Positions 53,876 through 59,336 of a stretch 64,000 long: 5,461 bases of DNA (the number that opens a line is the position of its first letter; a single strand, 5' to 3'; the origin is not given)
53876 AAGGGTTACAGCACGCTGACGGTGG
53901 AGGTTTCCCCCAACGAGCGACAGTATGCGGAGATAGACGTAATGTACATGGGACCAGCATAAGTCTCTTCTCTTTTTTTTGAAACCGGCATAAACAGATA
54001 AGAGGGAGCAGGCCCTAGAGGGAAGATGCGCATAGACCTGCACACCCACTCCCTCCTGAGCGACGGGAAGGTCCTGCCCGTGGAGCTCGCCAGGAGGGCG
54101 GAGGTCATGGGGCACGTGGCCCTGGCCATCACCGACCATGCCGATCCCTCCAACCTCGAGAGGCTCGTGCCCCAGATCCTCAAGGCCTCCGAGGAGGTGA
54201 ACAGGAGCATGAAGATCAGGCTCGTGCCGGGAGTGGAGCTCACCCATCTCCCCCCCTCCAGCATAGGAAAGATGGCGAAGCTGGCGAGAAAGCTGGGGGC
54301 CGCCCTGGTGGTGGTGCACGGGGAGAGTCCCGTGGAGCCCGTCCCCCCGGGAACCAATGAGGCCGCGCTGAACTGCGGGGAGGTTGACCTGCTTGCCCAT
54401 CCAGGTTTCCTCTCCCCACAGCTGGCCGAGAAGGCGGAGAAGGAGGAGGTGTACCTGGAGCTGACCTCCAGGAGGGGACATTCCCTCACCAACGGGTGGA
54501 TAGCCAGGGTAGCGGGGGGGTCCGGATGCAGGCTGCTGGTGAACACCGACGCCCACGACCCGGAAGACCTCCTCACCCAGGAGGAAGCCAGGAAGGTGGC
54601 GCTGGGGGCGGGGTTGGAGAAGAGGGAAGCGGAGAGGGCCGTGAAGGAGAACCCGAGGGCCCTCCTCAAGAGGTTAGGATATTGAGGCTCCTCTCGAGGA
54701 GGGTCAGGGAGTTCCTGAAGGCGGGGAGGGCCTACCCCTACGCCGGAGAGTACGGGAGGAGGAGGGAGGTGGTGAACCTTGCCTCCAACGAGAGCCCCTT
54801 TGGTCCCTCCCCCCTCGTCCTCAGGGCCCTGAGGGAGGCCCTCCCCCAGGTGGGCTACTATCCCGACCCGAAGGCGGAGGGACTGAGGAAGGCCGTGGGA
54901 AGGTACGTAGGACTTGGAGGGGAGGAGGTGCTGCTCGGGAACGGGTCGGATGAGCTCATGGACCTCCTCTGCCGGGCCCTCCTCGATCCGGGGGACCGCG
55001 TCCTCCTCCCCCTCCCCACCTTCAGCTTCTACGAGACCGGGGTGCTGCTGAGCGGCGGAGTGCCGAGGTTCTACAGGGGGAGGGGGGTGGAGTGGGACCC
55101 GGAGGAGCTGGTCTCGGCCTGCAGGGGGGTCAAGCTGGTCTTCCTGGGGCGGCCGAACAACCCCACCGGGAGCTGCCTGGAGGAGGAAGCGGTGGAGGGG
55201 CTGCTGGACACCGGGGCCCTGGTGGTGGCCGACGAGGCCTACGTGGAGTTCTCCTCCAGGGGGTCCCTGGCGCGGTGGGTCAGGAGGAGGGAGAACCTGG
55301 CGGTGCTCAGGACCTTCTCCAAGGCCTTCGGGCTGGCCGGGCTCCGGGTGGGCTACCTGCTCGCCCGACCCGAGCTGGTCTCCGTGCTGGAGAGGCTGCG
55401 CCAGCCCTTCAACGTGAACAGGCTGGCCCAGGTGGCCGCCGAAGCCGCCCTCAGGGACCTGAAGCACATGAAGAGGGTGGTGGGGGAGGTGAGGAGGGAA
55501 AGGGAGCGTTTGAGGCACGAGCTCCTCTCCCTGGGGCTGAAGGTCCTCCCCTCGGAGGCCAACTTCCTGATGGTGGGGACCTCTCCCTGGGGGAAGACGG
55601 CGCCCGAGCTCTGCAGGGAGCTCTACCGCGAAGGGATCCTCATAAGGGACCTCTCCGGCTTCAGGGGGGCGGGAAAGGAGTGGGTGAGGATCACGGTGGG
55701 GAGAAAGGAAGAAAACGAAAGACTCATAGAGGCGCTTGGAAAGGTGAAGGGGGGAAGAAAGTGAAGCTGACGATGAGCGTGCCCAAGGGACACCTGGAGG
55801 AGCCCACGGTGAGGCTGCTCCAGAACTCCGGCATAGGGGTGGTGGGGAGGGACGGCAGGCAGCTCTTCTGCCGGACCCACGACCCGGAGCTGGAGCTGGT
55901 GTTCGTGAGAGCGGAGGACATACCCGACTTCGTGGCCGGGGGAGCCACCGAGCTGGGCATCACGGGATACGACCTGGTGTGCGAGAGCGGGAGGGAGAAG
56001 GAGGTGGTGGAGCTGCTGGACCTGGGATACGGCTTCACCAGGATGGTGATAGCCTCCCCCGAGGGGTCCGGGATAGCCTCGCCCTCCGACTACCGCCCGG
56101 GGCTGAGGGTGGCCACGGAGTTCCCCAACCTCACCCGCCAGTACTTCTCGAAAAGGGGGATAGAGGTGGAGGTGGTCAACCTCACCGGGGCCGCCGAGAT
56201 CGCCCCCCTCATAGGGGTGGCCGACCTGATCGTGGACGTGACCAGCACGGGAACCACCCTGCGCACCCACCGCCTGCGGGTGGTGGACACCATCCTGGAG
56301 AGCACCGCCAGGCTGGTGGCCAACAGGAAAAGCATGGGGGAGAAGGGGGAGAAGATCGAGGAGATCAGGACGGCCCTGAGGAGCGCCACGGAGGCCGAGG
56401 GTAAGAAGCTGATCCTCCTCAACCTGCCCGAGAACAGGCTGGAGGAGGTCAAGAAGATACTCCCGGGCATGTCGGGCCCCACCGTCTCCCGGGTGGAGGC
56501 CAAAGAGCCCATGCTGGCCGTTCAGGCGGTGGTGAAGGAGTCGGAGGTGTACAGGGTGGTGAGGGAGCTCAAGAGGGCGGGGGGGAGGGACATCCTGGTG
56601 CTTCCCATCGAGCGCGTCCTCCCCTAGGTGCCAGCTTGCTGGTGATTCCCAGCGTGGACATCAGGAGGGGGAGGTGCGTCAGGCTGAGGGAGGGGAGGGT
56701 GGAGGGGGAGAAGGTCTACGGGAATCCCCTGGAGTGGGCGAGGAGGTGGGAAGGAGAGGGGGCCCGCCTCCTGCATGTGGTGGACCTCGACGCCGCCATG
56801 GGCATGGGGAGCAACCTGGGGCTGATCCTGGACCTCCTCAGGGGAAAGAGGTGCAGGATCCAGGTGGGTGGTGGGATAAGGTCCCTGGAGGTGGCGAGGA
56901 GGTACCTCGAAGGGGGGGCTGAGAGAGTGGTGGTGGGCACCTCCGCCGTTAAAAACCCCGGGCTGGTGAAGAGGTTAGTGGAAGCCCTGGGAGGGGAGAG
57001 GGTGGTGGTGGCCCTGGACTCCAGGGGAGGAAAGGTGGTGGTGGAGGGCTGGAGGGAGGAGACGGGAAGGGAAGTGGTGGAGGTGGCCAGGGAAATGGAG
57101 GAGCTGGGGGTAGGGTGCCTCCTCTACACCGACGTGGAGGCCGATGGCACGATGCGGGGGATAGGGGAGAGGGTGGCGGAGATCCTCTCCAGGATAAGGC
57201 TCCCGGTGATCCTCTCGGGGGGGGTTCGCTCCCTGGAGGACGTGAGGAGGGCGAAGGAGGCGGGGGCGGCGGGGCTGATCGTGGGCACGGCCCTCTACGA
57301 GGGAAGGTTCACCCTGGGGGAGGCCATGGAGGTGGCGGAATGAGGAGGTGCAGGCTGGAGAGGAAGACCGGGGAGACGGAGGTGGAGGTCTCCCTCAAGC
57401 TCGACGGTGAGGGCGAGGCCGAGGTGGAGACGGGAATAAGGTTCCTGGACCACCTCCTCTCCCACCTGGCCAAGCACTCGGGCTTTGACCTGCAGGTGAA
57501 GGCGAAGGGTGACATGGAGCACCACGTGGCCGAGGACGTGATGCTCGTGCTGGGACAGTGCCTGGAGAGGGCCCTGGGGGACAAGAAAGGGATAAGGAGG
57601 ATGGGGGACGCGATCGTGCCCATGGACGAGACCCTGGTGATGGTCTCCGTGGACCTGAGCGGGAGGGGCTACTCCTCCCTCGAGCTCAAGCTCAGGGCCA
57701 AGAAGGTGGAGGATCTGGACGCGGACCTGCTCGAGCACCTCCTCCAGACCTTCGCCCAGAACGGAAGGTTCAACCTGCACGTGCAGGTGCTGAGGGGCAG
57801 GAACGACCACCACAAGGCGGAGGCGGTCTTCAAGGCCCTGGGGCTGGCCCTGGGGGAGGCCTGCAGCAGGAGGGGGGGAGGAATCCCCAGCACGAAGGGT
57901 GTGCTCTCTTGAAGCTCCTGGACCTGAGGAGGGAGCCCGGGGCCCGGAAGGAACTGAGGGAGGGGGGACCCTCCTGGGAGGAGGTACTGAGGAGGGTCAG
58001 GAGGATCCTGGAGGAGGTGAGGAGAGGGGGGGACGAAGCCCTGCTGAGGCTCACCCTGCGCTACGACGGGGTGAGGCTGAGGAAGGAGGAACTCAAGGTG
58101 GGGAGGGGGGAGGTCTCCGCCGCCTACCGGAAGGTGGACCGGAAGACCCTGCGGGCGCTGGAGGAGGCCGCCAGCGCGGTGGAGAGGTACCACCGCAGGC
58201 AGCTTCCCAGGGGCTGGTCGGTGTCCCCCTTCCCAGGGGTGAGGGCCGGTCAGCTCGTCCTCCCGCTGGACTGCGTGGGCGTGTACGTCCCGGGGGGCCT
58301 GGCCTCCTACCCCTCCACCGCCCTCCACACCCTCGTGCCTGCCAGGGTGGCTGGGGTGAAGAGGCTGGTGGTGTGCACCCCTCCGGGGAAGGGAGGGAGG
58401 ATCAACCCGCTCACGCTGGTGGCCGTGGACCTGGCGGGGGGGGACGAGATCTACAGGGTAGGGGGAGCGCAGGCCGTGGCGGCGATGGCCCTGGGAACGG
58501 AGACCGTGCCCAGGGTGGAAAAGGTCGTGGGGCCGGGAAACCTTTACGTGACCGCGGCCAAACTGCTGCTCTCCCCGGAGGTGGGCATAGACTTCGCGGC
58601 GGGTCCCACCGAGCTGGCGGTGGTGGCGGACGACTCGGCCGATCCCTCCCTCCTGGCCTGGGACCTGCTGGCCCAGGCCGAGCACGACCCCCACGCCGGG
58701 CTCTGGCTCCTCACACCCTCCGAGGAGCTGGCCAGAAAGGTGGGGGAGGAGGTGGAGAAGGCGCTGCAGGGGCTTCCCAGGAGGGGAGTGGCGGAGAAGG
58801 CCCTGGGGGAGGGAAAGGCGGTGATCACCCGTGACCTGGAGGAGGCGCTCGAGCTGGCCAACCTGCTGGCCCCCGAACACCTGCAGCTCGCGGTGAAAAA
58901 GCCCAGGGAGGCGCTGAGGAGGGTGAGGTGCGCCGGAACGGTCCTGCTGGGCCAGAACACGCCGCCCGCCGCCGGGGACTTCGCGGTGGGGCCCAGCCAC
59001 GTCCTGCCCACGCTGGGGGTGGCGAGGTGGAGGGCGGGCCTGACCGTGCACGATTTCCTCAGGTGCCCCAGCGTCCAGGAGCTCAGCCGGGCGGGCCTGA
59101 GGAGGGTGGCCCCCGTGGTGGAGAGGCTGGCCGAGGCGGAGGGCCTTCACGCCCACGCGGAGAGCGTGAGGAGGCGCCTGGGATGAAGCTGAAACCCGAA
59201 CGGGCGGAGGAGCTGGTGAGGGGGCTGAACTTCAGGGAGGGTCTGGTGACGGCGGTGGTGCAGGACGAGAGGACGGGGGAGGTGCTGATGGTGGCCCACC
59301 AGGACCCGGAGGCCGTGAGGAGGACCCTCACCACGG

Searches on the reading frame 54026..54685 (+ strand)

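Call 24: search_protein_families(library=pfam, proteins=[window:54026-54685:+], max_evalue=0.0001)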
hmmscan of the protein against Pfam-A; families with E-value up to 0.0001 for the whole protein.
window:54026-54685:+ (219 aa): 1 family
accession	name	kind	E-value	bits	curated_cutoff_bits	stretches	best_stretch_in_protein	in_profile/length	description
PF02811.25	PHP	-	2.4e-07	31.6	26.4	1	4-73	1-64/164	PHP domain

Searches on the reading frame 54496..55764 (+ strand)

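Call 24: search_protein_families(library=pfam, proteins=[window:54496-55764:+], max_evalue=0.0001)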
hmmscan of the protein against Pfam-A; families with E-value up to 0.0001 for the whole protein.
window:54496-55764:+ (422 aa): 1 family
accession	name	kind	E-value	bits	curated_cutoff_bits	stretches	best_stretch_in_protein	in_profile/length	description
PF00155.27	Aminotran_1_2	-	1.2e-60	206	19.7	1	91-414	2-361/361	Aminotransferase class I and II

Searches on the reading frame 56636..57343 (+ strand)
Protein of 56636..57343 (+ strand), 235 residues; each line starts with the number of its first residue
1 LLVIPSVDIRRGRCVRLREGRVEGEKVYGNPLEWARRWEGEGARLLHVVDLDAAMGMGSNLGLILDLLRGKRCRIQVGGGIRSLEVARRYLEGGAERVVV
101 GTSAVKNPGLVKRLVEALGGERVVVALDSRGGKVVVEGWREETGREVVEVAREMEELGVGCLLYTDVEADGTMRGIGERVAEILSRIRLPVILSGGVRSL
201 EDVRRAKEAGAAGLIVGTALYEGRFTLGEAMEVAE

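Call 24: search_protein_families(library=pfam, proteins=[window:56636-57343:+], max_evalue=0.0001)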
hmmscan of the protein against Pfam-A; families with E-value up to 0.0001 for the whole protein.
window:56636-57343:+ (235 aa): 5 families
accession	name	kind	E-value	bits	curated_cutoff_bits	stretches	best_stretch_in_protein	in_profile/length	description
PF00977.27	His_biosynth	-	1.7e-72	244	23.6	1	3-226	2-228/228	Histidine biosynthesis protein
PF01884.23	PcrB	-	7.7e-09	35.8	23.9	0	72-108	180-215/226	PcrB family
PF01207.24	Dus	-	9.5e-07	28.7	20.4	0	178-222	174-219/311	Dihydrouridine synthase (Dus)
PF01180.27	DHO_dh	-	2.1e-06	27.6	27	0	180-226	230-279/291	Dihydroorotate dehydrogenase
PF05690.20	ThiG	-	1.5e-05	24.9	23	0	150-223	136-210/247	Thiazole biosynthesis protein ThiG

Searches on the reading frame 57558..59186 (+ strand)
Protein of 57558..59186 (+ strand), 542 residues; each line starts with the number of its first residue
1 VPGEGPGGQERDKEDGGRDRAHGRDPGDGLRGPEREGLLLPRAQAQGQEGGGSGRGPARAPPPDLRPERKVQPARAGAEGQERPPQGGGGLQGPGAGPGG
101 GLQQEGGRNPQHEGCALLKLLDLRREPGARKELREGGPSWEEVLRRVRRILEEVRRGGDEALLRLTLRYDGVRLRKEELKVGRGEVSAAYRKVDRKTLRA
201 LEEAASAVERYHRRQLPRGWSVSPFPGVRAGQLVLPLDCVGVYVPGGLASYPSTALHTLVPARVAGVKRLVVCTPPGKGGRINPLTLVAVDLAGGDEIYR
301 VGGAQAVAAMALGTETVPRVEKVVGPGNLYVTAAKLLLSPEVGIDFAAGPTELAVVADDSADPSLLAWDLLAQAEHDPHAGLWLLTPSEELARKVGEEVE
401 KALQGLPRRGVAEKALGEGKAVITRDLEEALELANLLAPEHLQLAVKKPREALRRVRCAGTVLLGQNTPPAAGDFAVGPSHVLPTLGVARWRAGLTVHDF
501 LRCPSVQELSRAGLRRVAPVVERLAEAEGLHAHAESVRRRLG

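Call 24: search_protein_families(library=pfam, proteins=[window:57558-59186:+], max_evalue=0.0001)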
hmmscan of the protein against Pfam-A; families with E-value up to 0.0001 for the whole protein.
window:57558-59186:+ (542 aa): 1 family
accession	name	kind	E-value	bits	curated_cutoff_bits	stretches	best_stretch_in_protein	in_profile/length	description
PF00815.25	Histidinol_dh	-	3e-151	504.5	27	1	141-541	9-411/411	Histidinol dehydrogenase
